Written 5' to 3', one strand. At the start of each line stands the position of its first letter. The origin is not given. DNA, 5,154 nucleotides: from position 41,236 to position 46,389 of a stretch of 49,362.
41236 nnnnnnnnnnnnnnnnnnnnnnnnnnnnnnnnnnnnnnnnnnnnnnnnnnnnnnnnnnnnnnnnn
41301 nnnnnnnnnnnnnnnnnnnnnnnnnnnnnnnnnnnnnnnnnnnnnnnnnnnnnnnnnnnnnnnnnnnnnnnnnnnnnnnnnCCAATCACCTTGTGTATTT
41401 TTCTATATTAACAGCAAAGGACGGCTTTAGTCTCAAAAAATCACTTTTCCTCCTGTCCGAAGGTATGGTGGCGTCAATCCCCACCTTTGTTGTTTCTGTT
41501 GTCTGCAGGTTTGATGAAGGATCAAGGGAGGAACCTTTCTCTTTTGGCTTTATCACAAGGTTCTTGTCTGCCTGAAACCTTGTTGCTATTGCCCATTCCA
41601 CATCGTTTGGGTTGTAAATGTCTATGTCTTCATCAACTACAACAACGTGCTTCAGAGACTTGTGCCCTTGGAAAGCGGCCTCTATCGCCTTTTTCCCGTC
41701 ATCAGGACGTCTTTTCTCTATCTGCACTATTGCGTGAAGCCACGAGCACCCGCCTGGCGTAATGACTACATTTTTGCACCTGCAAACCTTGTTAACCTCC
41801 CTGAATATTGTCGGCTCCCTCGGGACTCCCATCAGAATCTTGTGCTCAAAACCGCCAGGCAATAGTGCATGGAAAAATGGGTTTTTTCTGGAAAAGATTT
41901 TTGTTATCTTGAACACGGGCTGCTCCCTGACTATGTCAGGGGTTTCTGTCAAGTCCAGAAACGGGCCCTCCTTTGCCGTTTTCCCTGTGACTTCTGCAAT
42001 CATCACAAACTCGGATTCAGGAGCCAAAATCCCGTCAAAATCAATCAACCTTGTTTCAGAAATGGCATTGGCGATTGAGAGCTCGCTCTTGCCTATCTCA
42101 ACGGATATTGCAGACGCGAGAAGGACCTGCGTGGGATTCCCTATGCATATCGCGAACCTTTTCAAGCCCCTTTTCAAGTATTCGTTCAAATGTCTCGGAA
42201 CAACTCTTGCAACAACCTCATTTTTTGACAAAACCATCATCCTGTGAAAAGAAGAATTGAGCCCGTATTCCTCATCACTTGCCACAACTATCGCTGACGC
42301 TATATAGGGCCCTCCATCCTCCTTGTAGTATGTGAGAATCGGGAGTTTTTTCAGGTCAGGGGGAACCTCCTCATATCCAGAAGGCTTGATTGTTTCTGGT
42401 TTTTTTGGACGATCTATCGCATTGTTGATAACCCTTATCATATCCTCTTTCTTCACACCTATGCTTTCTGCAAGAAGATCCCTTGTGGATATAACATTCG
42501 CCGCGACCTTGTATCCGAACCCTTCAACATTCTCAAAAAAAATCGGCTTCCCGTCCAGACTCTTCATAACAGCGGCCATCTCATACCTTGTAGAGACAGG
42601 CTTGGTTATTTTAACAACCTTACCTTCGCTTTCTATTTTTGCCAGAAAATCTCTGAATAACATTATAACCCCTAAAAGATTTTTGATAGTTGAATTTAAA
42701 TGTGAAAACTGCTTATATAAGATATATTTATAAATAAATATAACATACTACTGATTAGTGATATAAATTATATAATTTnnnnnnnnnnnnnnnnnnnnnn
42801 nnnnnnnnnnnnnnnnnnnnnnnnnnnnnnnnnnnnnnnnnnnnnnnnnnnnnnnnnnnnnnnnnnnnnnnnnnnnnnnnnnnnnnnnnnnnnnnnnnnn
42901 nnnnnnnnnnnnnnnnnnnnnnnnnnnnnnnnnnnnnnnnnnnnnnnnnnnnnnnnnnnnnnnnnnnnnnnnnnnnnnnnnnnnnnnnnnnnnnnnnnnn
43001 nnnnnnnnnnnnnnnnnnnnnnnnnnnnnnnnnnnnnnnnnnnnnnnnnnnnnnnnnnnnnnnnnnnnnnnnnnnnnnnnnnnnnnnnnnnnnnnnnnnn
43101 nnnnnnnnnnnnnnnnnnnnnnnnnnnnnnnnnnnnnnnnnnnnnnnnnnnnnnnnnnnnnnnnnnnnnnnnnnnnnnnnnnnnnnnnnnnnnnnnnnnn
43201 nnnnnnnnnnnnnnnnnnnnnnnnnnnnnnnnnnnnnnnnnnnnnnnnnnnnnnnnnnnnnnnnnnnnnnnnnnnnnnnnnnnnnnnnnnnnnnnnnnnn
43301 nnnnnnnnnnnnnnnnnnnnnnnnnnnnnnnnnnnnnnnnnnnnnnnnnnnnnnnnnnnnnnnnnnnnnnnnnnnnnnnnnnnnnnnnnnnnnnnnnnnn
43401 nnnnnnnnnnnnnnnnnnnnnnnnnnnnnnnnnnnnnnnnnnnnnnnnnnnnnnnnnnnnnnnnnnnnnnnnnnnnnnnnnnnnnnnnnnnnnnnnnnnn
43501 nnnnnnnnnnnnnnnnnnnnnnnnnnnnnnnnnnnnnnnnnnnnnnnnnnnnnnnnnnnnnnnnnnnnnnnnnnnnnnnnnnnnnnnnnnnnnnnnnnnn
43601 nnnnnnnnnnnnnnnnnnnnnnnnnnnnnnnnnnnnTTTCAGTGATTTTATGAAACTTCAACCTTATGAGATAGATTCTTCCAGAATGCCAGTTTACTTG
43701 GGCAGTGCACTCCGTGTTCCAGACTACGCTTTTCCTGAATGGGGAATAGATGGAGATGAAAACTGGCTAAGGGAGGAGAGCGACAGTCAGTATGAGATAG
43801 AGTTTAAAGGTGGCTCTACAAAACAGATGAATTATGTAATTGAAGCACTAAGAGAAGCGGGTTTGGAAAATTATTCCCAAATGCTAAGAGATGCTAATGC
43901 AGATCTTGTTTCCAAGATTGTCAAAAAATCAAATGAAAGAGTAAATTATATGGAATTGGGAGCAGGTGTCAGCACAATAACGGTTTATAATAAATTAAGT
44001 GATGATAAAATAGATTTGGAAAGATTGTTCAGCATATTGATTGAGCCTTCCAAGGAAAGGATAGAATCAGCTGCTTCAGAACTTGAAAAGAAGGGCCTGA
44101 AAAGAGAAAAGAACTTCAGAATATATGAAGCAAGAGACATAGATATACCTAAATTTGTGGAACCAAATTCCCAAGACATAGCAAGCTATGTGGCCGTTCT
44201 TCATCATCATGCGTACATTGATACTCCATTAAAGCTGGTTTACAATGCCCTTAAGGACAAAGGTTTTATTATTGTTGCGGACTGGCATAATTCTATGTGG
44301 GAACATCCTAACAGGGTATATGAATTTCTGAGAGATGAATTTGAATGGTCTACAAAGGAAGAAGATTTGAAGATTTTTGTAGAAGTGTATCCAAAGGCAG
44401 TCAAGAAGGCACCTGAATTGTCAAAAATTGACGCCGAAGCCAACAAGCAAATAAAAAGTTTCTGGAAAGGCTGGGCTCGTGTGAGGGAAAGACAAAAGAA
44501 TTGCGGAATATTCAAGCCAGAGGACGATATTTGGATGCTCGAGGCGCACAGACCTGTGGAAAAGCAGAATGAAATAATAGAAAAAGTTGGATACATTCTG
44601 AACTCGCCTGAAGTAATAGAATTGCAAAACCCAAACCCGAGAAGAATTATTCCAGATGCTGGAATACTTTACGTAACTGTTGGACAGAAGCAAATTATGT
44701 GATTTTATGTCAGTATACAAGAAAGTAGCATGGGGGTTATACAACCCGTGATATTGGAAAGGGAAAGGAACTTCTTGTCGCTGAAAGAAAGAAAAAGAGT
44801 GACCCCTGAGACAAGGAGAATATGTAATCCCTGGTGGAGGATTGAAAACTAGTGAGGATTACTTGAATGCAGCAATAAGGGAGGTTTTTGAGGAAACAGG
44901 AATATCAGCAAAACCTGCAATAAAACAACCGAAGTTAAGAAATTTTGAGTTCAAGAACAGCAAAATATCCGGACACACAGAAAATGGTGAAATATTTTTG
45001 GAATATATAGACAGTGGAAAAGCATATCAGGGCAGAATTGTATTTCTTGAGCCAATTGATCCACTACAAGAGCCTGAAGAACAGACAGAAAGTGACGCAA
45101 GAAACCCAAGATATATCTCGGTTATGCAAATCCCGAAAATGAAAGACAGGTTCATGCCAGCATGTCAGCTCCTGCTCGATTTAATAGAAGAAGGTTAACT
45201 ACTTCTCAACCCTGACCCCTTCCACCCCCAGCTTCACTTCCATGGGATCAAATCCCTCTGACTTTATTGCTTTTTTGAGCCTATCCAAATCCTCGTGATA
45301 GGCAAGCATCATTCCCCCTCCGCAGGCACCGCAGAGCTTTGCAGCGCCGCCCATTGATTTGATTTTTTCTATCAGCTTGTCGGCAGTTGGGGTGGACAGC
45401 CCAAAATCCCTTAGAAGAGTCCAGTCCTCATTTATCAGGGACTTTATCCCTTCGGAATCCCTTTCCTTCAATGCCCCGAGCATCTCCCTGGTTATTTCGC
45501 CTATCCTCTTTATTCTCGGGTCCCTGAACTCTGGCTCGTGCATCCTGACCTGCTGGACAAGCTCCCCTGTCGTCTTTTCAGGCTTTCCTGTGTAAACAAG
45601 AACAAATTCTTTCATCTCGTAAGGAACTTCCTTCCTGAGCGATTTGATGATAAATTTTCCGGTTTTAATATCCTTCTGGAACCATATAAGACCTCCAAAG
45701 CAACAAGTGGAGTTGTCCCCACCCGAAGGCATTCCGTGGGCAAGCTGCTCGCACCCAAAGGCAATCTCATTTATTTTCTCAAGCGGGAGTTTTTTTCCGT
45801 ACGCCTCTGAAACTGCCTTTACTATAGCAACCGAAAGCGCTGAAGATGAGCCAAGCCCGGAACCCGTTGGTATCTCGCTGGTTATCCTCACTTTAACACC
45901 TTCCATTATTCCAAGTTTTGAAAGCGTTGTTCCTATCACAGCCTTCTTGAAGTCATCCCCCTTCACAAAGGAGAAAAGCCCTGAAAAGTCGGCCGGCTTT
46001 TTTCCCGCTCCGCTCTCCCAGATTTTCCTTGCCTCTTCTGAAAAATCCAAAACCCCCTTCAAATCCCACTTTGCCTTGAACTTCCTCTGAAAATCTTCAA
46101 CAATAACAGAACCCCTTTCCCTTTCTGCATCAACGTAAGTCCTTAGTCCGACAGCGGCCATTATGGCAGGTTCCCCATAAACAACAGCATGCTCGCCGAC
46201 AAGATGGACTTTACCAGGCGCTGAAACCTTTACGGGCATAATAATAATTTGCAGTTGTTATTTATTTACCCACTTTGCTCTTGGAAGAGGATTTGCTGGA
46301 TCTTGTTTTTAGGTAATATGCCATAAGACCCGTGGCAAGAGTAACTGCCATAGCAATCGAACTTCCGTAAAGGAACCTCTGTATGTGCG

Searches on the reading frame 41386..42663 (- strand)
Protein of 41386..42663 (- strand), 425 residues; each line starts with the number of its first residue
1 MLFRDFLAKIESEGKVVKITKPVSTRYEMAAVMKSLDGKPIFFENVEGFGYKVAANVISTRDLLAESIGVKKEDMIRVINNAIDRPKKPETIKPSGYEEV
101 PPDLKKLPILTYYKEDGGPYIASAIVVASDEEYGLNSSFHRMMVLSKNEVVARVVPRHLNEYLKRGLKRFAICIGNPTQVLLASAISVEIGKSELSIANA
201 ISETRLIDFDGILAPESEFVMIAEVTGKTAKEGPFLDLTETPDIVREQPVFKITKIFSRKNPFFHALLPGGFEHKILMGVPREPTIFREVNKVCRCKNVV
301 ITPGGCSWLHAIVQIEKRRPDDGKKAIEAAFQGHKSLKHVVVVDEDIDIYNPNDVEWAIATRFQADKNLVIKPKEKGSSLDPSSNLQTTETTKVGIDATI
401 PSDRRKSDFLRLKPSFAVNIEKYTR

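Call 83: search_protein_families(library=pfam, proteins=[window:41386-42663:-], max_evalue=0.00001)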
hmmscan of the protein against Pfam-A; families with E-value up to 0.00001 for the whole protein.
window:41386-42663:- (425 aa): 3 families
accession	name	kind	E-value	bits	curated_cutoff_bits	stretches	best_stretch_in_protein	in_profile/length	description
PF01977.22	UbiD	-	1e-38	133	23.3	1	99-271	18-205/206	3-octaprenyl-4-hydroxybenzoate carboxy-lyase Rift-related domain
PF20696.2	UbiD_C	-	4.6e-32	111.1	24.2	1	276-398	2-127/127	3-octaprenyl-4-hydroxybenzoate carboxy-lyase C-terminal domain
PF20695.2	UbiD_N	-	9.8e-16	58.1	24.3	1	8-81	2-76/78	3-octaprenyl-4-hydroxybenzoate carboxy-lyase N-terminal domain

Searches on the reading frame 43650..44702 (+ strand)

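Call 83: search_protein_families(library=pfam, proteins=[window:43650-44702:+], max_evalue=0.00001)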
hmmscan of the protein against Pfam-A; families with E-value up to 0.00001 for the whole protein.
window:43650-44702:+ (350 aa): 1 family
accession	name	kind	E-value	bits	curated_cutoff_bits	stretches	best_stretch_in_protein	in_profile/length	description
PF13847.12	Methyltransf_31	-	3.4e-06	27.2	27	1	98-220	5-119/145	Methyltransferase domain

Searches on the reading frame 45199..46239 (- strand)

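Call 97: search_protein_families(library=pfam, proteins=[window:45199-46239:-], max_evalue=0.0001)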
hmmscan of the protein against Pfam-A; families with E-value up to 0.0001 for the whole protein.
window:45199-46239:- (346 aa): 2 families
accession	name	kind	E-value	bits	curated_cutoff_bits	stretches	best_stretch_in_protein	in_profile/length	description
PF00288.32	GHMP_kinases_N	-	5.8e-20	71.7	22.3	1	101-183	6-87/87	GHMP kinases N terminal domain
PF08544.19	GHMP_kinases_C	-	2.8e-05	24.9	21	1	253-325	1-76/85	GHMP kinases C terminal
